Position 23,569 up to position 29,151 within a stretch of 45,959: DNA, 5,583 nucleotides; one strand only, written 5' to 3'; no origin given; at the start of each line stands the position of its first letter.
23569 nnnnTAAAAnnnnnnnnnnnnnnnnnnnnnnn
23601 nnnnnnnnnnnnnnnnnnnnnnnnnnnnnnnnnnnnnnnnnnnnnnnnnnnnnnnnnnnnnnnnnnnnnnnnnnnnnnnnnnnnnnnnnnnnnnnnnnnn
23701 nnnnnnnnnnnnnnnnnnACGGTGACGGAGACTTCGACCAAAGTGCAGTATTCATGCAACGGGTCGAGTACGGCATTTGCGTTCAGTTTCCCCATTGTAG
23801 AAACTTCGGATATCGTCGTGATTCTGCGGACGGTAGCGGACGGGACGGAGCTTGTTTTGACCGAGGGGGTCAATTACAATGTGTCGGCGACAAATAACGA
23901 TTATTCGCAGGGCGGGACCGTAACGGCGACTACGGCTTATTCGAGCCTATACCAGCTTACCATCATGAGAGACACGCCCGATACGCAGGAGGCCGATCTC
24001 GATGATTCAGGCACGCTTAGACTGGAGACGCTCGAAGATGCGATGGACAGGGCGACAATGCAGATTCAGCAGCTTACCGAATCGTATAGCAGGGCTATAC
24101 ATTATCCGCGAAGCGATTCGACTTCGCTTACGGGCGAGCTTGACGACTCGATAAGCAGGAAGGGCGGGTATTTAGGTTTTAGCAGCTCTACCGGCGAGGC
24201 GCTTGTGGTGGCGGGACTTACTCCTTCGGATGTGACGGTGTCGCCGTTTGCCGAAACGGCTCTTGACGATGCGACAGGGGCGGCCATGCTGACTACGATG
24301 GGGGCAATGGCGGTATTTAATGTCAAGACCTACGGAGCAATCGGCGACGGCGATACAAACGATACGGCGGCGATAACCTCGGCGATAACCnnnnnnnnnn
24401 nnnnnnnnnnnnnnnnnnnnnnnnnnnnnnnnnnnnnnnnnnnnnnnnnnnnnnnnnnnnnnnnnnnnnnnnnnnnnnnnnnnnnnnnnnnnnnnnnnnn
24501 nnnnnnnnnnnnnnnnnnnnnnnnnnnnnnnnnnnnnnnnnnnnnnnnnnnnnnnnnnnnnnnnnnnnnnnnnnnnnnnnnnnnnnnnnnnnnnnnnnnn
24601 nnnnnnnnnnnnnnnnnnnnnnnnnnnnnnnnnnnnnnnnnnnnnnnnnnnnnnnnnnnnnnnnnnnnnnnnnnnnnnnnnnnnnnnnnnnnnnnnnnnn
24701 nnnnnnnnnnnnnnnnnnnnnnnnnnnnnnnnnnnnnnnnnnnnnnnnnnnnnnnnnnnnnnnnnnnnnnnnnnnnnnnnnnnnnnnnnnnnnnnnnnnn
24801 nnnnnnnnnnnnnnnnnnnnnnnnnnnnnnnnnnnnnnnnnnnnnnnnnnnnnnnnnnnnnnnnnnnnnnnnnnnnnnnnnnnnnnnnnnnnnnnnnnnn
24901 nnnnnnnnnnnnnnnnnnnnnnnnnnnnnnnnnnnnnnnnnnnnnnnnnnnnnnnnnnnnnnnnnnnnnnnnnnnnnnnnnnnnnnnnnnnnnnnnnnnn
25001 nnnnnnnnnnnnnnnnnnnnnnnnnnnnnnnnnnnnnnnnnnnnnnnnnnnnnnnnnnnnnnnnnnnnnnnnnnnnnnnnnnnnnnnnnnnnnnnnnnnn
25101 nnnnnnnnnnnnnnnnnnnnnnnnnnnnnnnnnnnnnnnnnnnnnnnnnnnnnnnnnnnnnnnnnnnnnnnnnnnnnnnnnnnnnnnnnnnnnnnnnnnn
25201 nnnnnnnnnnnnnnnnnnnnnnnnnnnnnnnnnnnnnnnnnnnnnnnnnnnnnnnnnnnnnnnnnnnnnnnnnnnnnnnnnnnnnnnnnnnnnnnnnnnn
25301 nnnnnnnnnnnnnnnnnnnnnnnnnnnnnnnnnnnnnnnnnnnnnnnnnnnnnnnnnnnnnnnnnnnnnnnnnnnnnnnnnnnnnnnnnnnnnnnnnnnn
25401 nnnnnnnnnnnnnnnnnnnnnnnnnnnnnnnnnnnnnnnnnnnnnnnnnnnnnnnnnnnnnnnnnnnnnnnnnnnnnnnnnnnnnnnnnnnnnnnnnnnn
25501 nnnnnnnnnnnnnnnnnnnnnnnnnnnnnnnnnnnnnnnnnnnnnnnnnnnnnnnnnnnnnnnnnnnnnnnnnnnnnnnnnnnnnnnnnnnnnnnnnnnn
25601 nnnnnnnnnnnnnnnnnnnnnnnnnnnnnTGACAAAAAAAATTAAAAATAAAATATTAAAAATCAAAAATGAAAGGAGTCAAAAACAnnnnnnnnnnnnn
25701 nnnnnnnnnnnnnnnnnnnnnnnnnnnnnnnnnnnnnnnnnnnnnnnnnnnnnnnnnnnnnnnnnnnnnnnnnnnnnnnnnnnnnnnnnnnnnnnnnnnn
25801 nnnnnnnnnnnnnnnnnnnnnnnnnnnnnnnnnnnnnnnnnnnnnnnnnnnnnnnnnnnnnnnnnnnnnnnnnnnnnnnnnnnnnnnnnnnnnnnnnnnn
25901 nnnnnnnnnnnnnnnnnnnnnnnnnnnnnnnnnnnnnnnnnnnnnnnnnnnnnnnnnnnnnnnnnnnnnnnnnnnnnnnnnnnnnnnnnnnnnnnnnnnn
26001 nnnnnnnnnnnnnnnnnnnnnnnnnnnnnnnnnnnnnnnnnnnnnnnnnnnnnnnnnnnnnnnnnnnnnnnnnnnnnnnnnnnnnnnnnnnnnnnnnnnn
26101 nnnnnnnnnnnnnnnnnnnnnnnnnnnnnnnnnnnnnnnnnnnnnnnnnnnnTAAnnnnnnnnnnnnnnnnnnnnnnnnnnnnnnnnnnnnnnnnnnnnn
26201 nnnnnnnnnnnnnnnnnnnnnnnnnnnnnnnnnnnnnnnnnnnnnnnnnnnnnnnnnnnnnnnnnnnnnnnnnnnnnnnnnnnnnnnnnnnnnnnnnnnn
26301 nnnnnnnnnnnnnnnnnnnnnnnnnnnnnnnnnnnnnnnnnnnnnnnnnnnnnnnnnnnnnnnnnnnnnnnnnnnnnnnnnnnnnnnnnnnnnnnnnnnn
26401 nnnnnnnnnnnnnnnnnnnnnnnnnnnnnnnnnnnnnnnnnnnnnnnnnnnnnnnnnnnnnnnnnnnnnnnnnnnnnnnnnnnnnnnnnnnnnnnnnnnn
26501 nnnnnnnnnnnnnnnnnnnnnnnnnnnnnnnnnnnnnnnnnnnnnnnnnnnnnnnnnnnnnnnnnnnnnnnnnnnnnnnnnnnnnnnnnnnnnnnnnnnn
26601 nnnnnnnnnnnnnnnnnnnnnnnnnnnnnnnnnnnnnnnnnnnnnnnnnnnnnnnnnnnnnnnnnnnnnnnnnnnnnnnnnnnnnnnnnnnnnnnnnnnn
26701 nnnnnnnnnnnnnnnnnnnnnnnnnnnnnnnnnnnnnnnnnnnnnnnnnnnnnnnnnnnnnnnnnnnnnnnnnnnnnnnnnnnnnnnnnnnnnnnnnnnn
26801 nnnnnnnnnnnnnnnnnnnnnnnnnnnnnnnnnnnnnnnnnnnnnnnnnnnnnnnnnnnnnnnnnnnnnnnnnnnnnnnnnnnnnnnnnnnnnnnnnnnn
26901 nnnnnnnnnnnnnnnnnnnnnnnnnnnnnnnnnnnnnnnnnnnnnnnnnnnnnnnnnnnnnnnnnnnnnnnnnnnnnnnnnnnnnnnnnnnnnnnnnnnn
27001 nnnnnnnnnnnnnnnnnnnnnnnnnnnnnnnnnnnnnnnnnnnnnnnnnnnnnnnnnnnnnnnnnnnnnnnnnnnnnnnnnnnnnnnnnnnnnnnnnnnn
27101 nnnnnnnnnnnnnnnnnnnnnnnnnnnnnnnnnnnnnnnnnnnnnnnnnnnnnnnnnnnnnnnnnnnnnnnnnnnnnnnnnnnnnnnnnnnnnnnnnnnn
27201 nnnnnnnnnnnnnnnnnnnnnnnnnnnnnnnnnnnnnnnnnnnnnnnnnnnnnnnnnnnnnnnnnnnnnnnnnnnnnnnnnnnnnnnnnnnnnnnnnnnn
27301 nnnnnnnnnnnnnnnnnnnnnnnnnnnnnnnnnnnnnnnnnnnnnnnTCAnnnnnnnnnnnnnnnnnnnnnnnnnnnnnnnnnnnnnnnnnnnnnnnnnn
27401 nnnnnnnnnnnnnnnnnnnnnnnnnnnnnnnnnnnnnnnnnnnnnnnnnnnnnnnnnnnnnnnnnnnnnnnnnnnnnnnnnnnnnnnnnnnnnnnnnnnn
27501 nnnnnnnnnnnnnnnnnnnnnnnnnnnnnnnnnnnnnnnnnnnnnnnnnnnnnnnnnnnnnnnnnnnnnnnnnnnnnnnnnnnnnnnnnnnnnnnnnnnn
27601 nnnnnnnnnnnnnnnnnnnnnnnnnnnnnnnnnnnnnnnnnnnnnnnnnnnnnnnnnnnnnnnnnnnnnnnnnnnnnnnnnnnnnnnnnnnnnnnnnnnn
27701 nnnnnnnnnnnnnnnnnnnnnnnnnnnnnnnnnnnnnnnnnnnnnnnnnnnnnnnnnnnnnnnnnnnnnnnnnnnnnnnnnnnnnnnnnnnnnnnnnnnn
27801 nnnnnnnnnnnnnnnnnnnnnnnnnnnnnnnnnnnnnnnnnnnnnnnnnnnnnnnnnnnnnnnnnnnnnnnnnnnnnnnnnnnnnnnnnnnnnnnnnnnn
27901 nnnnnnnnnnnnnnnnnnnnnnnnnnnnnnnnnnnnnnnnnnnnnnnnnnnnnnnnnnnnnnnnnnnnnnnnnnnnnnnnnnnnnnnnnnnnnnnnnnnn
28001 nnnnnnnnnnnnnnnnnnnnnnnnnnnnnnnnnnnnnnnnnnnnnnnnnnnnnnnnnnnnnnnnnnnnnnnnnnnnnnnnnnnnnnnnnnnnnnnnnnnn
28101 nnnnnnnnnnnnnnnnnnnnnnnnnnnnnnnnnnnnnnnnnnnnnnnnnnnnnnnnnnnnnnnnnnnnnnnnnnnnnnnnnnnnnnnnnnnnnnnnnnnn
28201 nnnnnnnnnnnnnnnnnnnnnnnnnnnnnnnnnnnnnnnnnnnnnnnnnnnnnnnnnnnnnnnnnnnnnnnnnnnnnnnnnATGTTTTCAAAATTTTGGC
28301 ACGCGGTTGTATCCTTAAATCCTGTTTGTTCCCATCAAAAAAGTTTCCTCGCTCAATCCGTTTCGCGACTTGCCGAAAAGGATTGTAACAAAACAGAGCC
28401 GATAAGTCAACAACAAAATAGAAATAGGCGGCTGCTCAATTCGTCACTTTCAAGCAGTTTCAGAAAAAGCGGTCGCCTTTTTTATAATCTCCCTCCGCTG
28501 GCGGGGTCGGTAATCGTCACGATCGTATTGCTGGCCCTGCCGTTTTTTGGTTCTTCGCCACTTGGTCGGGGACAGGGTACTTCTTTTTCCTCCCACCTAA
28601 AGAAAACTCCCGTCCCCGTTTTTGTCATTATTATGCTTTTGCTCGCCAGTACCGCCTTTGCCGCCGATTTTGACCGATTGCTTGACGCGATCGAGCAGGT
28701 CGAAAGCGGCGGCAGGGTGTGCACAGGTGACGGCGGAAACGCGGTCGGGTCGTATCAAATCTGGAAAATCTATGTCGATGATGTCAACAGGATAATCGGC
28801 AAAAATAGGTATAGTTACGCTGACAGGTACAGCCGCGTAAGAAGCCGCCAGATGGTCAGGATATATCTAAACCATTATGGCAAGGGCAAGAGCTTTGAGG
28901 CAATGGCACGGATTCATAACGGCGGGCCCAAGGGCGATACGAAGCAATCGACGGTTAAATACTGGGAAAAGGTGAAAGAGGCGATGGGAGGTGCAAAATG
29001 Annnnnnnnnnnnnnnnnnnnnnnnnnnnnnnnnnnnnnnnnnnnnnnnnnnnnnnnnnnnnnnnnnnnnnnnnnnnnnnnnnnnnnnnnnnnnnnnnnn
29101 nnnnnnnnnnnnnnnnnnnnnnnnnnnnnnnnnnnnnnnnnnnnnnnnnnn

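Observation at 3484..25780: Seven predicted virion/tail proteins carry Sec-type signal-peptide-like N-termini, partly encoded by the repeat elements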

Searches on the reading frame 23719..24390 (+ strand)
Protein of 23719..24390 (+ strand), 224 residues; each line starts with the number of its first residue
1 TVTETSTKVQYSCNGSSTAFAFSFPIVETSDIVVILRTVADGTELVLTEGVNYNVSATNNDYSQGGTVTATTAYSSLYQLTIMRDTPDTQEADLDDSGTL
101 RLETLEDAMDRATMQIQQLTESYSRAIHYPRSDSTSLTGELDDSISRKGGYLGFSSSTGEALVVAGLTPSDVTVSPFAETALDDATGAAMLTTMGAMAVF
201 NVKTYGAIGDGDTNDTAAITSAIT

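Call 76: search_protein_representatives(protein=window:23719-24390:+)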
Query: 224 residues. Proteins with E-value up to 0.001 (for the whole library): 22034; up to 1e-10: 5571; up to 1e-30: 85. The best 150 are listed.
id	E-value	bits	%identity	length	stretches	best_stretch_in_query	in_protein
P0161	7.4e-133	456.5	100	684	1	1-224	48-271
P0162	5.4e-53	195.9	52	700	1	4-223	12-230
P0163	1.3e-49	184.9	48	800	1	1-223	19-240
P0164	1.9e-49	184.3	51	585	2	1-199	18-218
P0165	8.4e-49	182.3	52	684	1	2-223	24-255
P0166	6.2e-48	179.4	46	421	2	2-207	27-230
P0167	7.4e-48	179.2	48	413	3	2-199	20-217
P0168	1.0e-47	178.7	50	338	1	5-215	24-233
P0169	1.9e-47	177.8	48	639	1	2-222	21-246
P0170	2.4e-46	174.2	49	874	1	2-223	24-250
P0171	3.4e-46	173.8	48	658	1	1-205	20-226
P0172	6.1e-46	172.9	53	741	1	4-196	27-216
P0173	9.3e-46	172.3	49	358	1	4-199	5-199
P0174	3.2e-45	170.6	45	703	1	6-223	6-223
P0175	4.8e-44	166.7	45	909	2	2-196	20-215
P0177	3.8e-43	163.8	47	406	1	2-197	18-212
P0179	2.7e-42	161.0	47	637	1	1-223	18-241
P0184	3.5e-40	154.1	54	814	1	2-170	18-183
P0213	3.5e-35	137.8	41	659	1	2-223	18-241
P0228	1.5e-32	129.2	43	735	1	2-194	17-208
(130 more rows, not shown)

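Call 78: search_dna_similar(query=window:23719-24390:+, collection=phages, mode=protein, max_rows=40, max_evalue=1e-8)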
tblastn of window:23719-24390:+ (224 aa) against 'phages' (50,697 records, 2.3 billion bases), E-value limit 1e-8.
Records with a match: 69; places in all: 69; records where one place covers at least 80% of the query: 5.
Best place of each record, by identity: <60% 69.
By first word of the organism name: Pelagibacter 19; Escherichia 13; Salmonella 12; Burkholderia 5; Bordetella 5; Klebsiella 4; Enterobacter 3; Caudoviricetes 2; Pseudomonas 2; Cobetia 1; and 3 more.
By host as written in the record: - 13; Candidatus Pelagibacter ubique HTCC1062 13; Escherichia coli O157:H7 4; Candidatus Pelagibacter sp. HTCC1062 3; Salmonella enterica subsp. enterica serovar Heidelberg 3; Candidatus Pelagibacter sp. FZCC0015 2; Bordetella bronchiseptica 2; Enterobacter sp. CT7 2; and 21 more.
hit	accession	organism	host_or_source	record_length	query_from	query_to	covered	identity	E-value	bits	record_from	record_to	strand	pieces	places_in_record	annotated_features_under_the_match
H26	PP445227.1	Escherichia phage EC.W1-9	Escherichia coli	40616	10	223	96%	30.1%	7e-11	67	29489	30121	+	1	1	eliminase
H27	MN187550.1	Escherichia phage phiv142-3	Escherichia coli DE142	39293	10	223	96%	30.1%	7e-11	67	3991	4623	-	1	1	putative tail fiber protein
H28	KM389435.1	Escherichia phage Phi05_1999 B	-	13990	10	223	96%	28.8%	4e-10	64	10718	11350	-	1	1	record has no annotation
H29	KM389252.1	Escherichia phage Phi05_2388 B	-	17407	10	223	96%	28.8%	4e-10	64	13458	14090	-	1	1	record has no annotation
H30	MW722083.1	Escherichia phage vB_EcoP_ZX5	Escherichia coli YO1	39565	10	223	96%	28.8%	4e-10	64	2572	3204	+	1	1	tail fiber domain-containing protein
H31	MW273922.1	Pelagibacter phage HTVC034P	Candidatus Pelagibacter sp. HTCC1062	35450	1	165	74%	37.1%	2e-17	86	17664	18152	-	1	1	putative tail fiber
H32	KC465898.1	Pelagibacter phage HTVC010P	Candidatus Pelagibacter ubique HTCC1062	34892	1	170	76%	34.9%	1e-12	72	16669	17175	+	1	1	putative tail fiber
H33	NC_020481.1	Pelagibacter phage HTVC010P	Candidatus Pelagibacter ubique HTCC1062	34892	1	170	76%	34.9%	1e-12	72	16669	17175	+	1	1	tail protein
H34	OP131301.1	Pelagibacter phage Skadi-4 EXVC104P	Candidatus Pelagibacter ubique HTCC1062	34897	1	167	75%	33.7%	9e-14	75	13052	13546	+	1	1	putative tail fiber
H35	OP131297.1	Pelagibacter phage Skadi-3 EXVC103P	Candidatus Pelagibacter ubique HTCC1062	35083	1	167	75%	33.7%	9e-14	75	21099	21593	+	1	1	putative tail fiber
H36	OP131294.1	Pelagibacter phage Skadi-6 EXVC106P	Candidatus Pelagibacter ubique HTCC1062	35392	1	167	75%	33.7%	9e-14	75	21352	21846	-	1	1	putative tail fiber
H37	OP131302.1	Pelagibacter phage Skadi-1 EXVC101P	Candidatus Pelagibacter ubique HTCC1062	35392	1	167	75%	33.7%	9e-14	75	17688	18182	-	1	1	putative tail fiber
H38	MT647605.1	Pelagibacter phage Lederberg EXVC029P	Candidatus Pelagibacter ubique HTCC1062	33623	1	167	75%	33.7%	9e-13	72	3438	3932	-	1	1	putative tail fiber protein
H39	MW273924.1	Pelagibacter phage HTVC100P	Candidatus Pelagibacter sp. HTCC7211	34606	1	167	75%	33.7%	2e-12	72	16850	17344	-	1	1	putative tail fiber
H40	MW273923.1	Pelagibacter phage HTVC035P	Candidatus Pelagibacter sp. HTCC1062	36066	1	167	75%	33.7%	1e-11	69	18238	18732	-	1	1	putative tail fiber | putative internal virion protein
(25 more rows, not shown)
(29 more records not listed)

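Call 79: list_cluster_members(proteins=[P0163, P0164, P0165, P0168, P0171, P0177, P0179, P0184, P0213, P0228])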
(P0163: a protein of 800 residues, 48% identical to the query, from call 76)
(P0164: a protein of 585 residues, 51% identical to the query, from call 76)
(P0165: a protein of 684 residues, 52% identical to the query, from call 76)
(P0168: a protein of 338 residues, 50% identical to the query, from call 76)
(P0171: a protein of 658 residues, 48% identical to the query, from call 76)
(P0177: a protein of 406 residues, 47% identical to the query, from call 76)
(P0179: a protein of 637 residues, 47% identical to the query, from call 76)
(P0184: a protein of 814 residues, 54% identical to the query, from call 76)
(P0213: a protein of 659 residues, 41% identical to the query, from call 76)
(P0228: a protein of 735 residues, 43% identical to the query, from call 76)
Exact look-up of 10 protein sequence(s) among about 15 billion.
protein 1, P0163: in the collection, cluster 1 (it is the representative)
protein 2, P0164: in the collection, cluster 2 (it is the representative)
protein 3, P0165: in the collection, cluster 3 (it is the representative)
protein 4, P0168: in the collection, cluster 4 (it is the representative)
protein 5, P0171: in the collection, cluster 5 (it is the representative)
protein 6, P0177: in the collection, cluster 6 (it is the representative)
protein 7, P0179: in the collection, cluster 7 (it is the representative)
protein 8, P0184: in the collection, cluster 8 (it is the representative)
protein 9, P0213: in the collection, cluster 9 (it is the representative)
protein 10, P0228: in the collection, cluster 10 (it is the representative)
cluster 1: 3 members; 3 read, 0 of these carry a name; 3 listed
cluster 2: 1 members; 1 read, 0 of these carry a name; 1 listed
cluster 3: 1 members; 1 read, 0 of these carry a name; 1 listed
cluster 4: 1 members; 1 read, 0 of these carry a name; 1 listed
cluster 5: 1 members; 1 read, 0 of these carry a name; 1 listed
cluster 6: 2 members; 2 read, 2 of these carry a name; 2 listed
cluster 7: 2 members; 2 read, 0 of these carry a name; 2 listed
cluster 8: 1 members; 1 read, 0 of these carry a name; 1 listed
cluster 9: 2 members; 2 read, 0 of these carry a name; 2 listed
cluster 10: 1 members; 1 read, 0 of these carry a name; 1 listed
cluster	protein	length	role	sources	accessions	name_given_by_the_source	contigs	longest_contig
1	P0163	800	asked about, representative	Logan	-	-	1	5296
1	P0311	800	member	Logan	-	-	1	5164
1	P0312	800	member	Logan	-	-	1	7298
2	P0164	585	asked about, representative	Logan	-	-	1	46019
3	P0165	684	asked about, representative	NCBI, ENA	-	-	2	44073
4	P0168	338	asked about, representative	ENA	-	-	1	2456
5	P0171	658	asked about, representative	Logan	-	-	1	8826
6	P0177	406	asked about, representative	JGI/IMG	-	hypothetical protein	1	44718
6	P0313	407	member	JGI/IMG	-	hypothetical protein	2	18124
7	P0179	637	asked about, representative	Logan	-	-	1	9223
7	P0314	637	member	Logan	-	-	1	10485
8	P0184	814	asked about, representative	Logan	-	-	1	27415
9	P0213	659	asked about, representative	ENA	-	-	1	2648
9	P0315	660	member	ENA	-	-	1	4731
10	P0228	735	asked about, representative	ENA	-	-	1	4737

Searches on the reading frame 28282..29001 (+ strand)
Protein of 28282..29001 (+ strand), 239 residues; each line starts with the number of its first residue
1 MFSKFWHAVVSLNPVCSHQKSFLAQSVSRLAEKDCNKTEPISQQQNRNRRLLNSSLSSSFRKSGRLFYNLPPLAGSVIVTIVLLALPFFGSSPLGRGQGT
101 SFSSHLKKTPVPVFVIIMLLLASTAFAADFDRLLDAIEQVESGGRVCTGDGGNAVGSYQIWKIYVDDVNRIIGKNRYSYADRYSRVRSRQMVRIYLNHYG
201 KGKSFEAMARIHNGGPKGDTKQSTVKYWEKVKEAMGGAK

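Call 56: search_protein_families(library=pfam, proteins=[window:28282-29001:+], max_evalue=0.01)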
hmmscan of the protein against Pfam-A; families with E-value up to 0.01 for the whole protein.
window:28282-29001:+ (239 aa): 1 family
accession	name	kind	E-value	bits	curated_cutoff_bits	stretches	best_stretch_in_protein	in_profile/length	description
PF05497.17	Destabilase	-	0.0014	19.3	26.2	1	137-233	8-115/116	Destabilase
